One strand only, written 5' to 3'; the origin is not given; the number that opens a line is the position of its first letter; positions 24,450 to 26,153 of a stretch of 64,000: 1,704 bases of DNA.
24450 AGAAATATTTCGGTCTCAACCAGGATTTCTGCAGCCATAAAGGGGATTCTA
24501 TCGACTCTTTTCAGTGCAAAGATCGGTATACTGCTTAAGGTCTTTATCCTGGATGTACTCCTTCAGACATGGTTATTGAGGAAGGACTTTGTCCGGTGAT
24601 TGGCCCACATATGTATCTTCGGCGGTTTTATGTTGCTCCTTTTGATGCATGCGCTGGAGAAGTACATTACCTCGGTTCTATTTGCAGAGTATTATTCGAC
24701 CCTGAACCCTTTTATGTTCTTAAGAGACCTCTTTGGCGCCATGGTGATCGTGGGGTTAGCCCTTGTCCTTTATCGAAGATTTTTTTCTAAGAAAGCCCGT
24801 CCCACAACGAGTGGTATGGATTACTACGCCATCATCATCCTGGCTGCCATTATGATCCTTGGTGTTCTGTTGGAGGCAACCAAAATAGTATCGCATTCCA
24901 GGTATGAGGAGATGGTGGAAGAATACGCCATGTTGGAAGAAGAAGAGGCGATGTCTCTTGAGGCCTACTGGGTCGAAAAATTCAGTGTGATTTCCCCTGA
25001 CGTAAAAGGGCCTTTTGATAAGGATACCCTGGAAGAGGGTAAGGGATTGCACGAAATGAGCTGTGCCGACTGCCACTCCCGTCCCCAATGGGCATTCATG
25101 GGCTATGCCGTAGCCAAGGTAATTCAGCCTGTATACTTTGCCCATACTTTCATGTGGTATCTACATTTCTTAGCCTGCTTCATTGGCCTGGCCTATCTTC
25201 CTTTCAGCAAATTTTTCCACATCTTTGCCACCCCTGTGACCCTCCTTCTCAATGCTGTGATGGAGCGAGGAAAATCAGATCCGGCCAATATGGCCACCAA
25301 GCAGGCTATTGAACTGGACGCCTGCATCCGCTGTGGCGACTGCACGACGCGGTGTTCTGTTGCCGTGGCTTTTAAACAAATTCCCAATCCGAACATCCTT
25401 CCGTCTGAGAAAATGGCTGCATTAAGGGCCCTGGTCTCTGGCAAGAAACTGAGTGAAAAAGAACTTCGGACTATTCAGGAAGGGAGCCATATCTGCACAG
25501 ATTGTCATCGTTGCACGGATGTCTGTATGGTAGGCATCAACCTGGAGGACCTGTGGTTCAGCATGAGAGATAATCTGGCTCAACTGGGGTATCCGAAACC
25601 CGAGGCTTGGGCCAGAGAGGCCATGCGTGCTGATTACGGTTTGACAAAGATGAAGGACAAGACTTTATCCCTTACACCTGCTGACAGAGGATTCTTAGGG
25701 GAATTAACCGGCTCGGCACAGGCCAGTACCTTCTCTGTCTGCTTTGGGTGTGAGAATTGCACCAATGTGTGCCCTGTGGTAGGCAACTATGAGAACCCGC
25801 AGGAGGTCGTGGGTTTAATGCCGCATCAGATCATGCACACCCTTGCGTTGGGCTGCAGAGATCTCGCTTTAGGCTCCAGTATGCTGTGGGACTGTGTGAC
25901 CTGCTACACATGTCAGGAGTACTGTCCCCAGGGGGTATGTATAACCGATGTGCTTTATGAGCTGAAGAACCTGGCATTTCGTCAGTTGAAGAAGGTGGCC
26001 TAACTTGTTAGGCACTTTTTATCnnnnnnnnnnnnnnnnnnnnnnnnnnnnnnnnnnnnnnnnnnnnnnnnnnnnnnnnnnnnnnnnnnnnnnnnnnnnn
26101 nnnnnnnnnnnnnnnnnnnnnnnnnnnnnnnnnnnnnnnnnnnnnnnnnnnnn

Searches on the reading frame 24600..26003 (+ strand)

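Call 67: search_protein_families(library=pfam, proteins=[window:24600-26003:+], max_evalue=1e-8)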
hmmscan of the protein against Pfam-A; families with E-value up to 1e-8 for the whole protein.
window:24600-26003:+ (467 aa): 5 families
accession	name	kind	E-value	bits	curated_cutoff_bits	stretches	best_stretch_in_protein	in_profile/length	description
PF13183.11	Fer4_8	-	2.7e-18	66.7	27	1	238-313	1-68/68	4Fe-4S dicluster domain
PF13187.11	Fer4_9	-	3.9e-13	49.6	27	0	381-445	2-50/52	4Fe-4S dicluster domain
PF13237.11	Fer4_10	-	8e-11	42.1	25.5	0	379-443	7-53/53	4Fe-4S dicluster domain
PF02665.19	Nitrate_red_gam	-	4e-10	40.1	22.9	0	41-109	90-156/217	Nitrate reductase gamma subunit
PF13534.11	Fer4_17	-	6.5e-09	36.7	22.2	0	381-446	2-60/61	4Fe-4S dicluster domain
